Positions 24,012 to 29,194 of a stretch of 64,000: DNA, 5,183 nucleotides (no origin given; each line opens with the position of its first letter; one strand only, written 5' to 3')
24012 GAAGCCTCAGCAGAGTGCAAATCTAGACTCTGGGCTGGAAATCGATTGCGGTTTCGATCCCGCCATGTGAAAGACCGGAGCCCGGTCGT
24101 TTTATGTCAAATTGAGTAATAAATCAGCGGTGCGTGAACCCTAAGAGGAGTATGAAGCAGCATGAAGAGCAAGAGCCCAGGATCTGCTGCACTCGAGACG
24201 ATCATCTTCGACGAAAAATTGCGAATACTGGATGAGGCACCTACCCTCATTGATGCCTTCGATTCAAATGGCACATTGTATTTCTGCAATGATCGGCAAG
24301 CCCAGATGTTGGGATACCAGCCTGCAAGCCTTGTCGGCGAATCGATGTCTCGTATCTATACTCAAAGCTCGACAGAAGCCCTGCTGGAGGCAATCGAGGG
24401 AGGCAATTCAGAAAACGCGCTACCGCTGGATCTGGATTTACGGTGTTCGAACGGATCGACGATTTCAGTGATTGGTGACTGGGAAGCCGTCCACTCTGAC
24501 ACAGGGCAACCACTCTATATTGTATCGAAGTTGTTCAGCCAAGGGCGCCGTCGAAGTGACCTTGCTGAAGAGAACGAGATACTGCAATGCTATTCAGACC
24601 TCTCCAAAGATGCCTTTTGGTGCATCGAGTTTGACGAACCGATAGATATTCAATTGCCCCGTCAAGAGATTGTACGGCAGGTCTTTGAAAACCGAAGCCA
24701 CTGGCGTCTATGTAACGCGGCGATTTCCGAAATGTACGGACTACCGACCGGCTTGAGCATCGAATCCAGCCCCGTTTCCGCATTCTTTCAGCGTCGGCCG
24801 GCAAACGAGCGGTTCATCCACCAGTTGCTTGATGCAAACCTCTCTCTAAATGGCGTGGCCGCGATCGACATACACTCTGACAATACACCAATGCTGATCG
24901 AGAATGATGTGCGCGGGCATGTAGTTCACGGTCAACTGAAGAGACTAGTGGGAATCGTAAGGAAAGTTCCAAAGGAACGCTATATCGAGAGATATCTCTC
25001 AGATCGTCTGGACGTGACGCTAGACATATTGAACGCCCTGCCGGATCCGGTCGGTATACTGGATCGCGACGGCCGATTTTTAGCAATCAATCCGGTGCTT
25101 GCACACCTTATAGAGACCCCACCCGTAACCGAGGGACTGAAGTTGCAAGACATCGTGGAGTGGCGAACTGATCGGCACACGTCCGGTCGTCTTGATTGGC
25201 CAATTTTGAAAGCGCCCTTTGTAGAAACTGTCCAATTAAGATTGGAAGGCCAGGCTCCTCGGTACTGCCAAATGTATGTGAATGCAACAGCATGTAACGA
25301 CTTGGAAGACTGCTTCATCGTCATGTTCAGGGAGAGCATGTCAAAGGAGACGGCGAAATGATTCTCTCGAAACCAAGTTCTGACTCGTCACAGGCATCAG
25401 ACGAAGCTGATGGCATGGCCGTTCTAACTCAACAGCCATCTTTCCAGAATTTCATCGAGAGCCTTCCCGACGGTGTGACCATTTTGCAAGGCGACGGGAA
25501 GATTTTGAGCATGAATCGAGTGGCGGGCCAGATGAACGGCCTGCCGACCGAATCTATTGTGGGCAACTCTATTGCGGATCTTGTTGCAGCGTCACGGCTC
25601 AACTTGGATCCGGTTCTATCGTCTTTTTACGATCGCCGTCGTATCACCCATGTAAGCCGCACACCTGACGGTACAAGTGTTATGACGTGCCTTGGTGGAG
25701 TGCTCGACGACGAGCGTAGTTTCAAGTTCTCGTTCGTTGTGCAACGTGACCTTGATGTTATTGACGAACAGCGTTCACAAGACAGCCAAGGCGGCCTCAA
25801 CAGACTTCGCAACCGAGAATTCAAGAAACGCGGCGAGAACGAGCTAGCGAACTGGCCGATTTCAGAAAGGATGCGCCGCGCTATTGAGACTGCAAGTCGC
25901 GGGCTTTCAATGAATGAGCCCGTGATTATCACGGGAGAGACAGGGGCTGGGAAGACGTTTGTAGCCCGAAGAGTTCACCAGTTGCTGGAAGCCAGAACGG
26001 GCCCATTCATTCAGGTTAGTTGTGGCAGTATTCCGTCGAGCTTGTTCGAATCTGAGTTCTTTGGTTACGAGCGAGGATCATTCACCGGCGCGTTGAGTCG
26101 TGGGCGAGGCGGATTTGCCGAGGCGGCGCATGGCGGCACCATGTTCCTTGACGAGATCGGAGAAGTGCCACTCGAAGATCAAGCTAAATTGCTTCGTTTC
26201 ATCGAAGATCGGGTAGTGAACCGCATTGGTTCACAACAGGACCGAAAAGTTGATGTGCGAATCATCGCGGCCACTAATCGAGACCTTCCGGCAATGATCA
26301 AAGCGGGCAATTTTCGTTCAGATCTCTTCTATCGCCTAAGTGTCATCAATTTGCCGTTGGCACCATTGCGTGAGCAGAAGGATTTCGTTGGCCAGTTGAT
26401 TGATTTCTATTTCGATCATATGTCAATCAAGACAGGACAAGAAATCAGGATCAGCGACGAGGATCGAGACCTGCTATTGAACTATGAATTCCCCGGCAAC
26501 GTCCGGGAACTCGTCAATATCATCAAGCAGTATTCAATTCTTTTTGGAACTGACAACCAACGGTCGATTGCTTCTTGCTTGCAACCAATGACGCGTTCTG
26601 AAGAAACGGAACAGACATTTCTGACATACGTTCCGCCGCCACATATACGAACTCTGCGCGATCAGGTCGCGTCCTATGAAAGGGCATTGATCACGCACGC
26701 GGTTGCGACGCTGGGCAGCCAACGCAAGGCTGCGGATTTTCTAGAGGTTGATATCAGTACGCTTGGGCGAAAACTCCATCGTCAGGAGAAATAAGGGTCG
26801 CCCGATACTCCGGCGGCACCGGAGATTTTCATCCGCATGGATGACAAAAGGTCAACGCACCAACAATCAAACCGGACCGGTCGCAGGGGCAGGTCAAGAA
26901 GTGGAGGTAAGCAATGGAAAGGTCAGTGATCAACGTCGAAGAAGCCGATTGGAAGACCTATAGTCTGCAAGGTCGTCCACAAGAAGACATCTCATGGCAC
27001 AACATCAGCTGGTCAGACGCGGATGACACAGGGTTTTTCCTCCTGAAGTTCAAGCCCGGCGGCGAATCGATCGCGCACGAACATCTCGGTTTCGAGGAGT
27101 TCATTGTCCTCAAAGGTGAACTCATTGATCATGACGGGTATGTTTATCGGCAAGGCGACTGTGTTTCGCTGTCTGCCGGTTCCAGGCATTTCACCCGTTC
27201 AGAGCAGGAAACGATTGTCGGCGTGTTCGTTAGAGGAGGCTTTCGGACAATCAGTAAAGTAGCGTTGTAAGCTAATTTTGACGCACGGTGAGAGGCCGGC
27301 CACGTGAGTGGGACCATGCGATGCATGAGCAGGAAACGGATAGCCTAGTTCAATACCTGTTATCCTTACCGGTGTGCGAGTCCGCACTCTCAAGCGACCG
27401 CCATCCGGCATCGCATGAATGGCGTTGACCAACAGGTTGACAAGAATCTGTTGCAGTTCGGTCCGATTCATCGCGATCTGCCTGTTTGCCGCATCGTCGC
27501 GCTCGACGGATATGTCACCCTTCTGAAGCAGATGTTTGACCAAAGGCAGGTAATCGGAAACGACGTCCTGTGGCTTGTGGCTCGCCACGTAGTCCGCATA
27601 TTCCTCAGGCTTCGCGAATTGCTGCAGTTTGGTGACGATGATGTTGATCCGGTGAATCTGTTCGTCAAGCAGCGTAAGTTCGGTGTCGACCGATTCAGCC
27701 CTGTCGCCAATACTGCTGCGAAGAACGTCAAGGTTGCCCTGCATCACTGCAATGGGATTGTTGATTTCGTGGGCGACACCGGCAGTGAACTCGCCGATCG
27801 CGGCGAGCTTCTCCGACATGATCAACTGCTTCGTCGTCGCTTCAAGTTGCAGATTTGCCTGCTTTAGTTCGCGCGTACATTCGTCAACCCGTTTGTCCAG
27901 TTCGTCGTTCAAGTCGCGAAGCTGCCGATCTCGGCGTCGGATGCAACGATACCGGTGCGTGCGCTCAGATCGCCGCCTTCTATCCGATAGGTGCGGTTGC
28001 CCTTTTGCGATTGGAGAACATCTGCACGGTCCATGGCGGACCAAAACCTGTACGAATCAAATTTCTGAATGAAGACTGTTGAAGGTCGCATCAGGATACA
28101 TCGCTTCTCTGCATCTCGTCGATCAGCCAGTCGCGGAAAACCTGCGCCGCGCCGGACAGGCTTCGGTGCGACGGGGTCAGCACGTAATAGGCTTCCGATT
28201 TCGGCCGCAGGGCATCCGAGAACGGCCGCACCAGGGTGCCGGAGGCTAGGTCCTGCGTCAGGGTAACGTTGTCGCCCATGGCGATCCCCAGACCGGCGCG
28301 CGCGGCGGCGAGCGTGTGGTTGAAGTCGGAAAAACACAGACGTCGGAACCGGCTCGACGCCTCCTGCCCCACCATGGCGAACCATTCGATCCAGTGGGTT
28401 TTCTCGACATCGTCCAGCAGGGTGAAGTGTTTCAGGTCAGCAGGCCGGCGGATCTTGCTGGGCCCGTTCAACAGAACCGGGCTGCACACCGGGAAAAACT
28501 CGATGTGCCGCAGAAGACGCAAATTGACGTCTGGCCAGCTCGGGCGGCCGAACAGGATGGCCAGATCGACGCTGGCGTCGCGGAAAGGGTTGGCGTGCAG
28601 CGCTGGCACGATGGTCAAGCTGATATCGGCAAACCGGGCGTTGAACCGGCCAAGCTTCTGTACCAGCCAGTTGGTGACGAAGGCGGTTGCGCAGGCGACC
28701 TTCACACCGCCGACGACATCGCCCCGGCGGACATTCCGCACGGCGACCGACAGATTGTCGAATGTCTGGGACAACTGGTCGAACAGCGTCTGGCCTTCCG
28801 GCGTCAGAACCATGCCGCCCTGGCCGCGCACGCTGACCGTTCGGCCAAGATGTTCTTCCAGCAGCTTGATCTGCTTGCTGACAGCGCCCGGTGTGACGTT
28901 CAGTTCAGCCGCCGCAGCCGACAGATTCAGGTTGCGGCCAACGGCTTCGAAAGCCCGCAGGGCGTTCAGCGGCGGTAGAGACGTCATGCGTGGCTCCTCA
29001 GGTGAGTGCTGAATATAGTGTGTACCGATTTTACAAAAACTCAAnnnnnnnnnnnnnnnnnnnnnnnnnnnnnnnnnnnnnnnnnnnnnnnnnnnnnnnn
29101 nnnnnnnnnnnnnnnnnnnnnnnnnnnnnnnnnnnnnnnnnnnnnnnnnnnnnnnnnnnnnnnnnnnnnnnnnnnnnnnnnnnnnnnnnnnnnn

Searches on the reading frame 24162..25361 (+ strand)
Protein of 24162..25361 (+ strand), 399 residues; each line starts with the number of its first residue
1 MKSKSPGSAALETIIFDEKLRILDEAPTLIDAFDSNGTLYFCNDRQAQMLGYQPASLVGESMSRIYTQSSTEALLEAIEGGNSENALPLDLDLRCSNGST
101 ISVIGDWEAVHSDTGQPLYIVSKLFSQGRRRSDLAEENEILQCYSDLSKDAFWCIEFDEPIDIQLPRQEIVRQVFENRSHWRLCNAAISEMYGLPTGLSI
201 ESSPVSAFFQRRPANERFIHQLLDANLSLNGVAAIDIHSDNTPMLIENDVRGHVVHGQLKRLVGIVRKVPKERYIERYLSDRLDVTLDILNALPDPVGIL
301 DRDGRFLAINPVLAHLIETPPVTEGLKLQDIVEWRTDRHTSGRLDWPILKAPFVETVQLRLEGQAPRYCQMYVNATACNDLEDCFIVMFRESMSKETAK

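Call 6: search_protein_families(library=pfam, proteins=[window:24162-25361:+])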
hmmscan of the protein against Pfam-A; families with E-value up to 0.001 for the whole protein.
window:24162-25361:+ (399 aa): 5 families
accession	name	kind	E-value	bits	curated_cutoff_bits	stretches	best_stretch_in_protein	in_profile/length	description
PF08448.16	PAS_4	-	9.8e-11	42.3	23.1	0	290-334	1-46/110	PAS fold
PF00989.32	PAS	-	1.4e-09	38.4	22.6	1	21-120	5-106/113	PAS fold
PF13426.13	PAS_9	-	1.7e-08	35.1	27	1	34-115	8-89/103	PAS domain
PF12860.13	PAS_7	-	1.1e-06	29.2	27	0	32-71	10-50/115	PAS fold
PF13188.13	PAS_8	-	5.5e-05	23.4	21.8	0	289-335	6-50/65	PAS domain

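Call 7: search_protein_families(library=ncbifam, proteins=[window:24162-25361:+])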
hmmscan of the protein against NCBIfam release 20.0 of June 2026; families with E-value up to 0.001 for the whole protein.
window:24162-25361:+ (399 aa): 2 families
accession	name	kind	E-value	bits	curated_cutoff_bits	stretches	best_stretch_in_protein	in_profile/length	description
TIGR00229.1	sensory_box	domain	1.2e-06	28.7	22.9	1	22-121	10-110/126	PAS domain S-box protein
NF046020.1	HisKinCckABruc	equivalog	0.00085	17.3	1000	0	21-103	223-307/868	cell cycle histidine kinase CckA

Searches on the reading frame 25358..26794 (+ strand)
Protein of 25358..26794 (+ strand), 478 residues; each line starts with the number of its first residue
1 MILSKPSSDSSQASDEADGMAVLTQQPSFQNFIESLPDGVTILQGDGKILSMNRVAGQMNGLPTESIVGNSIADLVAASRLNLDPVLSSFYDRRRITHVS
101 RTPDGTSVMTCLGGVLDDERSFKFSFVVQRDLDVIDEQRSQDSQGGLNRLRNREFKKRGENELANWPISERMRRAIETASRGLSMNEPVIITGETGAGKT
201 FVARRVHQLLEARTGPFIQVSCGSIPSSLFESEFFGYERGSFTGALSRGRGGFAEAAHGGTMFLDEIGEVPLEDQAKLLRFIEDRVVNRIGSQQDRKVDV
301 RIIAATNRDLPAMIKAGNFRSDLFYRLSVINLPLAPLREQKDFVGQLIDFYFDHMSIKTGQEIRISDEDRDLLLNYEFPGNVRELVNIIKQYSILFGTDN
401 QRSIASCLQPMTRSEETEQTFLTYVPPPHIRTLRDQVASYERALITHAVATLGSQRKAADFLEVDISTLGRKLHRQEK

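Call 6: search_protein_families(library=pfam, proteins=[window:25358-26794:+])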
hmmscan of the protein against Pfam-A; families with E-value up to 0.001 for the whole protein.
window:25358-26794:+ (478 aa): 11 families
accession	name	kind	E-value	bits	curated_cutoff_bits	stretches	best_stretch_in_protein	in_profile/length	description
PF00158.32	Sigma54_activat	-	5.6e-61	205.5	20.2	1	169-332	5-167/168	Sigma-54 interaction domain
PF14532.12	Sigma54_activ_2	-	1.7e-18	67.6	25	1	165-337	3-138/138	Sigma-54 interaction domain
PF25601.1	AAA_lid_14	-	5.9e-11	42.5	27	1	338-397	1-61/87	AAA+ ATPase lid domain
PF07728.20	AAA_5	-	1.9e-07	31.6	22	1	188-308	1-123/139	AAA domain (dynein-related subfamily)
PF00989.32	PAS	-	7.8e-07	29.5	22.6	1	29-77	3-51/113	PAS fold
PF00004.35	AAA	-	1.5e-06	29.1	21.2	1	189-324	1-123/131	ATPase family associated with various cellular activities (AAA)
PF18024.7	HTH_50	-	1.6e-06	28.1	27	1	431-475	2-46/50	Helix-turn-helix domain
PF01078.27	Mg_chelatase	-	2.4e-06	27.6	20.3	1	170-307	9-157/207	Magnesium chelatase, subunit ChlI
PF13191.12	AAA_16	-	1.1e-05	26.4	32.6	1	170-225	10-63/167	AAA ATPase domain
PF08448.16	PAS_4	-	0.00012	22.7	23.1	1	34-78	2-46/110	PAS fold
PF13401.12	AAA_22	-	0.00015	22.5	27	1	189-222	8-43/130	AAA domain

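Call 7: search_protein_families(library=ncbifam, proteins=[window:25358-26794:+])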
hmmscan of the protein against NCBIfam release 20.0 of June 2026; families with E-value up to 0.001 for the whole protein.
window:25358-26794:+ (478 aa): 28 families (the best 25 are shown)
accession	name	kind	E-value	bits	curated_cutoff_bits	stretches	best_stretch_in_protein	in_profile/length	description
NF041552.1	TF_PrdR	equivalog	1.6e-90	304.1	795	1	27-474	134-574/577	sigma-54 dependent transcriptional regulator PrdR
NF003451.0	PRK05022.1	equivalog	3.1e-76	257.1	476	1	162-474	192-506/512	nitric oxide reductase transcriptional regulator NorR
TIGR01817.1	nifA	equivalog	6.7e-75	252.8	528.85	1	136-399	166-431/534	nif-specific transcriptional activator NifA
NF038308.1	RNA_repair_RtcR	equivalog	3.4e-73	247.3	650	1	169-396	186-422/530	RNA repair transcriptional activator RtcR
NF008469.0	PRK11361.1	equivalog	1.3e-71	241.6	714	1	182-457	163-434/461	acetoacetate metabolism transcriptional regulator AtoC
TIGR02915.1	PEP_resp_reg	equivalog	4.2e-71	240.1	502.6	1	168-475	144-441/445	PEP-CTERM-box response regulator transcription factor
TIGR02329.1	propionate_PrpR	equivalog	1.2e-69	235.4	499.2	1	163-474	215-525/526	propionate catabolism operon regulatory protein PrpR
NF050807.1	TransRegFlbDCaul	equivalog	8e-68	229.3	750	1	171-475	126-437/454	sigma-54-dependent transcriptional regulator FlbD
TIGR01818.1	ntrC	equivalog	1.7e-67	228.2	558.6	1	184-474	155-461/463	nitrogen regulation protein NR(I)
NF011953.0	PRK15424.1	equivalog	1.9e-67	228.1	703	1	167-477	226-535/538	propionate catabolism operon regulatory protein PrpR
TIGR02974.1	phageshock_pspF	equivalog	5.1e-66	223.2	443.55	1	170-414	6-251/336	phage shock protein operon transcriptional activator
NF041946.1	LuxO_transreg_Vib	equivalog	4.9e-60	203.6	800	1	172-476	142-460/463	quorum-sensing sigma-54 dependent transcriptional regulator LuxO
NF049963.1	RespRegFlgRCampy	domain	6.2e-59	199.9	750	1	154-401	127-372/429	fla regulon two-component system response regulator FlgR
NF008622.0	PRK11608.1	equivalog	6.3e-59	199.6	529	1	176-469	19-316/329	phage shock protein operon transcriptional activator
NF041906.1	V4R_TF_MobR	exception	9.2e-59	199.3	999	1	188-470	257-538/544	phenol degradation transcriptional regulator MobR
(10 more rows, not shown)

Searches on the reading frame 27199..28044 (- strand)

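Call 21: search_protein_families(library=pfam, proteins=[window:27199-28044:-], max_evalue=0.00001)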
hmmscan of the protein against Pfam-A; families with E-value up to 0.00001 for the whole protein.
window:27199-28044:- (281 aa): 1 family
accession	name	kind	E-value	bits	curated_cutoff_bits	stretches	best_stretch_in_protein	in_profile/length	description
PF00512.31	HisKA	-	2.6e-11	43.9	26.9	1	84-147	3-64/66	His Kinase A (phospho-acceptor) domain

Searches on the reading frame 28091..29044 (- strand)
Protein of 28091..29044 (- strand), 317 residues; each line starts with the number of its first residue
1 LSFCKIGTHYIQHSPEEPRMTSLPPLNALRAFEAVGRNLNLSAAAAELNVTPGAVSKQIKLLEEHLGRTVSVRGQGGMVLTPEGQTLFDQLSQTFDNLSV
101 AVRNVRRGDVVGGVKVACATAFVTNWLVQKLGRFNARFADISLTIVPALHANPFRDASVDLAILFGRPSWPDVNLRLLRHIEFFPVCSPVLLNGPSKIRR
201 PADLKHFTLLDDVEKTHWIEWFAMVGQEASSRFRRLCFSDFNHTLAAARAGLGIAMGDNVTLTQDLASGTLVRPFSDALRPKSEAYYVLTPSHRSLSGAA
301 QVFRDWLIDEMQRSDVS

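Call 21: search_protein_families(library=pfam, proteins=[window:28091-29044:-], max_evalue=0.00001)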
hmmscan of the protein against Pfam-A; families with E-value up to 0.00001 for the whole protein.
window:28091-29044:- (317 aa): 2 families
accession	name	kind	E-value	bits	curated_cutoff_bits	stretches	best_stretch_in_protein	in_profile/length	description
PF03466.25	LysR_substrate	-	8.9e-30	104.1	28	1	110-311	4-208/209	LysR substrate binding domain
PF00126.33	HTH_1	-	4.6e-18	65.4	26.6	1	26-85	1-60/60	Bacterial regulatory helix-turn-helix protein, lysR family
